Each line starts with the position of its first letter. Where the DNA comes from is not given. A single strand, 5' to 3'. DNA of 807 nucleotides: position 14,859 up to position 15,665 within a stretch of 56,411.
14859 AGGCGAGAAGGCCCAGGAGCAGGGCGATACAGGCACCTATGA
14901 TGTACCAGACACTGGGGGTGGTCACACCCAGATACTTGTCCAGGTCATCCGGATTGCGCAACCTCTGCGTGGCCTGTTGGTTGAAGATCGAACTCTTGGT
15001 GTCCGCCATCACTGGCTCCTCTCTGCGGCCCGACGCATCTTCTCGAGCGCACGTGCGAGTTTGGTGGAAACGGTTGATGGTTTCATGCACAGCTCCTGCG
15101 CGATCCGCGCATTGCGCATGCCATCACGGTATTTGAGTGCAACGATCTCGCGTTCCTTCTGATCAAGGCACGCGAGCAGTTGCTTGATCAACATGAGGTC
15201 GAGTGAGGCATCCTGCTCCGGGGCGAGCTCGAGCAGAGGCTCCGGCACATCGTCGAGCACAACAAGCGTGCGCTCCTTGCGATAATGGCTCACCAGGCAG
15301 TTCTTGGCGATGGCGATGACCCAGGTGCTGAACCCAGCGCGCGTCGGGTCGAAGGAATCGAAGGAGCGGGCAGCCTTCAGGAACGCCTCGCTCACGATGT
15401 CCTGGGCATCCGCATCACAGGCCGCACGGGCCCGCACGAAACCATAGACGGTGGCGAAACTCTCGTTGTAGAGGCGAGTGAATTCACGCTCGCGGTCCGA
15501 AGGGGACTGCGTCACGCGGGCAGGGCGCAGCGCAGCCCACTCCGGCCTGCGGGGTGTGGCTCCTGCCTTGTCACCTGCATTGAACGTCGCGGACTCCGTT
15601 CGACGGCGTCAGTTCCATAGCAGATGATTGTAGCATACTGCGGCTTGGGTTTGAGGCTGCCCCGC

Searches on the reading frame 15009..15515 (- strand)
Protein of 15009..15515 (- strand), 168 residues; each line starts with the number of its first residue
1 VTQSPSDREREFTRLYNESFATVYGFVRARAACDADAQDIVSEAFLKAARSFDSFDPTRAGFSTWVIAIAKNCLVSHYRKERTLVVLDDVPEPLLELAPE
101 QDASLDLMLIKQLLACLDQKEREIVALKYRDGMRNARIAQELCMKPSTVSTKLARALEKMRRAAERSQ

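Call 3: search_protein_families(library=pfam, proteins=[window:15009-15515:-], max_evalue=0.1)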
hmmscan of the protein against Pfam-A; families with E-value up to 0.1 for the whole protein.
window:15009-15515:- (168 aa): 11 families
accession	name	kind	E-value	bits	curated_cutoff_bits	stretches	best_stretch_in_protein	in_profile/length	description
PF04542.20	Sigma70_r2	-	1.4e-15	57.2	24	1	18-82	4-69/71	Sigma-70 region 2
PF08281.18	Sigma70_r4_2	-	2.5e-11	43.5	25.7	1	108-160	2-54/54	Sigma-70, region 4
PF04545.22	Sigma70_r4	-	5.9e-07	29.3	24.1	1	113-161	1-49/50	Sigma-70, region 4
PF13936.12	HTH_38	-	2.6e-05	24.3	27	1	117-155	5-43/44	Helix-turn-helix domain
PF00196.25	GerE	-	4.4e-05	23.5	23.5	1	119-161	5-46/57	Bacterial regulatory proteins, luxR family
PF07638.17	Sigma70_ECF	-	0.00012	22.4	21.1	1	39-163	51-182/185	ECF sigma factor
PF13384.12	HTH_23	-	0.00087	19.5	24.6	1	119-150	4-35/50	Homeodomain-like domain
PF17469.8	GP68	-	0.0064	17.1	25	1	130-167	25-62/76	Gp68-like predicted RNA polymerase component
PF14493.12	HTH_40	-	0.017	15.9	27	1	129-159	9-39/89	Helix-turn-helix domain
PF06056.18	Terminase_5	-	0.028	14.8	20.3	0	129-150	10-31/58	Putative ATPase subunit of terminase (gpP-like)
PF01047.28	MarR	-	0.04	14.2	24.6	1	127-159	12-43/59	MarR family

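Call 4: search_protein_families(library=ncbifam, proteins=[window:15009-15515:-], max_evalue=0.1)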
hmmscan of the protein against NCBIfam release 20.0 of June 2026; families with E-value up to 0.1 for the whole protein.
window:15009-15515:- (168 aa): 110 families (the best 25 are shown)
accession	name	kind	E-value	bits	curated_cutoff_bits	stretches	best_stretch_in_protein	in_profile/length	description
TIGR02937.1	sigma70-ECF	superfamily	8.1e-29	100.4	42.9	1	12-163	3-164/165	sigma-70 family RNA polymerase sigma factor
TIGR02952.1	Sig70_famx2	equivalog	5.7e-23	81.7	206.45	1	8-162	8-168/170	ECF subfamily RNA polymerase sigma factor, BldN family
TIGR02989.1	Sig-70_gvs1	subfamily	1.2e-22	80.5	124.55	1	11-161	2-155/158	RNA polymerase sigma-70 factor, Rhodopirellula/Verrucomicrobium family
TIGR02983.1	SigE-fam_strep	subfamily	7.6e-18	64.9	141.55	1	7-166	3-160/162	SigE family RNA polymerase sigma factor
NF007216.0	PRK09638.1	equivalog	1.5e-17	63.9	194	1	10-166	18-176/180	RNA polymerase sigma factor SigY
TIGR02985.1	Sig70_bacteroi1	subfamily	7.2e-17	62.1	126.4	1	11-162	2-160/162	RNA polymerase sigma-70 factor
NF007227.0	PRK09645.1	subfamily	9.1e-17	61.5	202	1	3-164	6-170/177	sigma-70 family RNA polymerase sigma factor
TIGR02984.1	Sig-70_plancto1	subfamily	2e-15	56.8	183.75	2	109-163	133-187/189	RNA polymerase sigma-70 factor, Planctomycetaceae-specific subfamily 1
NF009166.1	PRK12513.1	equivalog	3.2e-15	56.4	206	1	10-163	22-185/193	RNA polymerase sigma factor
NF004113.0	PRK05602.1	equivalog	4.8e-15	55.7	208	1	34-166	69-203/211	RNA polymerase sigma factor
NF007228.0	PRK09646.1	subfamily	4.9e-15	55.7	226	1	8-163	28-189/194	ECF RNA polymerase sigma factor SigK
NF008888.0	PRK11922.1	equivalog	3.7e-14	52.9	204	1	14-165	34-197/231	RNA polymerase sigma factor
TIGR02959.1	SigZ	equivalog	7e-14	52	168.65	1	24-163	9-147/170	RNA polymerase sigma factor SigZ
NF009189.0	PRK12537.1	equivalog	8.9e-14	51.4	261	1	10-162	23-179/182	RNA polymerase sigma factor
TIGR02948.1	SigW_bacill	equivalog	1.5e-13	51.2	243.1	1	32-163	40-183/187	RNA polymerase sigma factor SigW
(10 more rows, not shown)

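Call 39: find_homologous_proteins(query=window:15009-15515:-, max_evalue=1e-20)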
Query window:15009-15515:- (168 aa): 90 proteins with E <= 1e-20 among 277 candidates.
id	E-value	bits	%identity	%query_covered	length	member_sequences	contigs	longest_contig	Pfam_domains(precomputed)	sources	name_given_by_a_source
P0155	3.8e-101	353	99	100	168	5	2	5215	PF13936.13,PF04545.23,PF04542.21,PF08281.19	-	-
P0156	3.5e-77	275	80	96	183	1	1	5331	PF13384.13,PF13936.13,PF07638.18,PF04545.23,PF04542.21,PF08281.19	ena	-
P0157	1.0e-60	222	63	99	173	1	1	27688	PF07638.18,PF04545.23,PF04542.21,PF08281.19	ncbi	-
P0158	4.1e-59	217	66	95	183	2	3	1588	PF07638.18,PF00196.26,PF04545.23,PF04542.21,PF08281.19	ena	-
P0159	8.2e-59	216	64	95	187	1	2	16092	PF07638.18,PF04545.23,PF04542.21,PF08281.19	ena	-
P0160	1.1e-57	212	63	92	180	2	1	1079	PF07638.18,PF04545.23,PF04542.21,PF08281.19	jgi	jgi:RNA polymerase sigma-70 factor (ECF subfamily)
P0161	2.4e-57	211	65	92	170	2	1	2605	PF07638.18,PF04545.23,PF04542.21,PF08281.19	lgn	-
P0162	3.0e-57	211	64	95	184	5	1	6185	PF07638.18,PF04545.23,PF04542.21,PF08281.19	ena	-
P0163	4.7e-57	210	63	94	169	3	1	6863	PF04542.21,PF08281.19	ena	-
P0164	8.0e-57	209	64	93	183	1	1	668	PF04545.23,PF04542.21,PF08281.19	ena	-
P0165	1.0e-56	209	64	95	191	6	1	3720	PF04542.21,PF08281.19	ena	-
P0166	1.7e-56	208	60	97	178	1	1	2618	PF07638.18,PF00196.26,PF04545.23,PF04542.21,PF08281.19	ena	-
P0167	2.1e-56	208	61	96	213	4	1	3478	PF13384.13,PF13936.13,PF07638.18,PF00196.26,PF04545.23,PF04542.21,PF08281.19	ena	-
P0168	2.2e-56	208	63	93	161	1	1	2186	PF07638.18,PF04545.23,PF04542.21,PF08281.19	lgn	-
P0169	5.3e-56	207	64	96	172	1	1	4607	PF07638.18,PF04545.23,PF04542.21,PF08281.19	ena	-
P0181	2.7e-54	201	59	98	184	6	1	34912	PF07638.18,PF04545.23,PF04542.21,PF08281.19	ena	-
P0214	7.6e-47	177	58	95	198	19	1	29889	PF00196.26,PF04545.23,PF04542.21,PF08281.19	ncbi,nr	ncbi:MAG: sigma-70 family RNA polymerase sigma factor [Olsenella sp.]|nr:sigma-70 family RNA polymer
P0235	3.0e-41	159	57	81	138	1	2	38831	PF00196.26,PF04542.21,PF08281.19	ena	-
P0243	9.2e-33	131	48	95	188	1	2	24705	PF04545.23,PF04542.21,PF08281.19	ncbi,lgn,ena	-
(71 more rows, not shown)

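Call 40: find_encoding_contigs(protein=P0235, flank=10000, max_places=1)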
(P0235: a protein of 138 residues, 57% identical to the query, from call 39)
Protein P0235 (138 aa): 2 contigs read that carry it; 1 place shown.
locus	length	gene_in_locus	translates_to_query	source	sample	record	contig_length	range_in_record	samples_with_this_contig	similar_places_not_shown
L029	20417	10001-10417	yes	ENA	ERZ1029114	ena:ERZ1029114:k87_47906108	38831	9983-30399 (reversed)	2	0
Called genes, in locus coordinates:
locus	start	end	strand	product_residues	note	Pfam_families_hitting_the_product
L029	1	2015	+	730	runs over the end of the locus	PF00664:ABC_membrane, PF00005:ABC_tran, PF02463:SMC_N (faint)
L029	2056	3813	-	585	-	PF03109:ABC1, PF27536:UbiB_helical (faint)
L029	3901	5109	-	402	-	PF06541:ABC_trans_CmpB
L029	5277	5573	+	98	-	-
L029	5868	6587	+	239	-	PF13302:Acetyltransf_3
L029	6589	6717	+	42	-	-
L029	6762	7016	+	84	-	-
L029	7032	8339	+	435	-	PF06580:His_kinase, PF02518:HATPase_c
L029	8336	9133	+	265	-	PF00072:Response_reg, PF00486:Trans_reg_C (weak)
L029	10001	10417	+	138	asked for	PF04542:Sigma70_r2, PF08281:Sigma70_r4_2 (weak), PF00196:GerE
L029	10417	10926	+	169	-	-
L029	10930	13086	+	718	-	PF03412:Peptidase_C39, PF13529:Peptidase_C39_2 (faint), PF00664:ABC_membrane, PF00005:ABC_tran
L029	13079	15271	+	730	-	PF00664:ABC_membrane, PF00005:ABC_tran, PF02463:SMC_N (faint)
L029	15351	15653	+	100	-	PF01740:STAS, PF13466:STAS_2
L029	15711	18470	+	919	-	PF07228:SpoIIE, PF13581:HATPase_c_2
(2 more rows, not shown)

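Call 41: find_encoding_contigs(protein=P0181, flank=10000, max_places=1)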
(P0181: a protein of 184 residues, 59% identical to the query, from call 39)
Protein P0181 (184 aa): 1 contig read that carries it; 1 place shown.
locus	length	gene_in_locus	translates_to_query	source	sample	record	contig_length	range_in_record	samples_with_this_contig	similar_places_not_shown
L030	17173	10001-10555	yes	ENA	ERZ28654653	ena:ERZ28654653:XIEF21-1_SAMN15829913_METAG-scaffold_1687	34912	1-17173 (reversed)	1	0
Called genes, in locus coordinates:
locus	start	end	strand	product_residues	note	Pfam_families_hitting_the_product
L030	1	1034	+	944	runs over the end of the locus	PF13676:TIR_2, PF08238:Sel1 (faint), PF13424:TPR_12 (faint)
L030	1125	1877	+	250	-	PF12710:HAD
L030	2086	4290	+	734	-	PF00664:ABC_membrane, PF00005:ABC_tran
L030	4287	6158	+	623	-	PF00664:ABC_membrane, PF00005:ABC_tran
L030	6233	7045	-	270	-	PF13489:Methyltransf_23, PF01209:Ubie_methyltran, PF03848:TehB (weak), PF08241:Methyltransf_11, PF08242:Methyltransf_12, PF13649:Methyltransf_25, PF13847:Methyltransf_31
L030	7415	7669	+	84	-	-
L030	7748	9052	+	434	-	PF06580:His_kinase, PF02518:HATPase_c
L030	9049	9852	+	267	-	PF00072:Response_reg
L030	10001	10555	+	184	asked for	PF07638:Sigma70_ECF (weak), PF04542:Sigma70_r2, PF08281:Sigma70_r4_2, PF04545:Sigma70_r4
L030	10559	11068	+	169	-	-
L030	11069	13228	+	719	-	PF03412:Peptidase_C39, PF00664:ABC_membrane, PF00005:ABC_tran, PF02463:SMC_N (faint)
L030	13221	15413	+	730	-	PF00664:ABC_membrane, PF00005:ABC_tran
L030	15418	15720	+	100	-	PF01740:STAS, PF13466:STAS_2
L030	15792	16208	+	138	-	-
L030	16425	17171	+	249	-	?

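Call 42: find_encoding_contigs(protein=P0214, flank=10000, max_places=1)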
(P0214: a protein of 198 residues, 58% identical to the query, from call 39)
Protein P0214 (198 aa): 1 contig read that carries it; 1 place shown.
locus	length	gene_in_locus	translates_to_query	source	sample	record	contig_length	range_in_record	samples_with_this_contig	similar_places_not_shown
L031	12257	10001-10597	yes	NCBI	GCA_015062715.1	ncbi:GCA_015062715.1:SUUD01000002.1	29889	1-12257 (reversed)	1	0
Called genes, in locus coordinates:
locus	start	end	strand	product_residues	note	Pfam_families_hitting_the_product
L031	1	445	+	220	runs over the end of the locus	PF00702:Hydrolase, PF13242:Hydrolase_like (faint), PF13419:HAD_2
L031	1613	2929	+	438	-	PF04055:Radical_SAM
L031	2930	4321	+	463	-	PF04055:Radical_SAM, PF13353:Fer4_12 (faint), PF13186:SPASM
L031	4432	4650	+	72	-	-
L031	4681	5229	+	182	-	-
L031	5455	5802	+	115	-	PF07862:Nif11 (faint)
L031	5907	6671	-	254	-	PF02525:Flavodoxin_2 (weak), PF03358:FMN_red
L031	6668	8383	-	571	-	PF13575:DUF4135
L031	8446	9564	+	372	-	PF00248:Aldo_ket_red, PF13187:Fer4_9, PF13237:Fer4_10 (weak), PF13534:Fer4_17 (weak)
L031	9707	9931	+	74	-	-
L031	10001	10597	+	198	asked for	PF04542:Sigma70_r2, PF08281:Sigma70_r4_2, PF04545:Sigma70_r4 (weak), PF00196:GerE (weak)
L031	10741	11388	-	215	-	PF13561:adh_short_C2, PF00106:adh_short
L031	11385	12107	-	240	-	PF02592:Vut_1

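Call 43: find_encoding_contigs(protein=P0243, flank=10000, max_places=1)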
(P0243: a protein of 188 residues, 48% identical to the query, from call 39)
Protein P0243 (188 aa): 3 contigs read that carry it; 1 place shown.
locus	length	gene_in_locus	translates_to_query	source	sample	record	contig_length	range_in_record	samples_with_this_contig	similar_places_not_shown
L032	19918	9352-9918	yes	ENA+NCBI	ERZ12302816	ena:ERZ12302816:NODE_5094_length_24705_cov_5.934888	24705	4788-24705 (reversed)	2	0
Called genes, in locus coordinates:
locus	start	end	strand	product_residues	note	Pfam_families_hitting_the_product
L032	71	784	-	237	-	PF00005:ABC_tran, PF13304:AAA_21 (faint)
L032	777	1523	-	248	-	PF00528:BPD_transp_1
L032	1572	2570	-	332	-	PF12849:PBP_like_2, PF13531:SBP_bac_11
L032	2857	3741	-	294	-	PF00376:MerR (weak), PF13411:MerR_1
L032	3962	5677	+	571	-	PF00174:Oxidored_molyb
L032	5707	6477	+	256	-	PF00174:Oxidored_molyb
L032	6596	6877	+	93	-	PF03404:Mo-co_dimer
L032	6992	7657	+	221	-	PF00440:TetR_N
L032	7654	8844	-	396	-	PF01594:AI-2E_transport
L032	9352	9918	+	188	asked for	PF04542:Sigma70_r2, PF08281:Sigma70_r4_2, PF04545:Sigma70_r4 (weak)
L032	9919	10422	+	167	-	-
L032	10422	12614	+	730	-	PF03412:Peptidase_C39, PF13529:Peptidase_C39_2 (weak), PF00664:ABC_membrane, PF00005:ABC_tran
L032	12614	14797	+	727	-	PF00664:ABC_membrane, PF00005:ABC_tran, PF02463:SMC_N (faint)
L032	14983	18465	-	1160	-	PF24161:CCDC39 (faint), PF27881:CRWN_N (faint), PF02687:FtsX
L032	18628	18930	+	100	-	PF01740:STAS, PF13466:STAS_2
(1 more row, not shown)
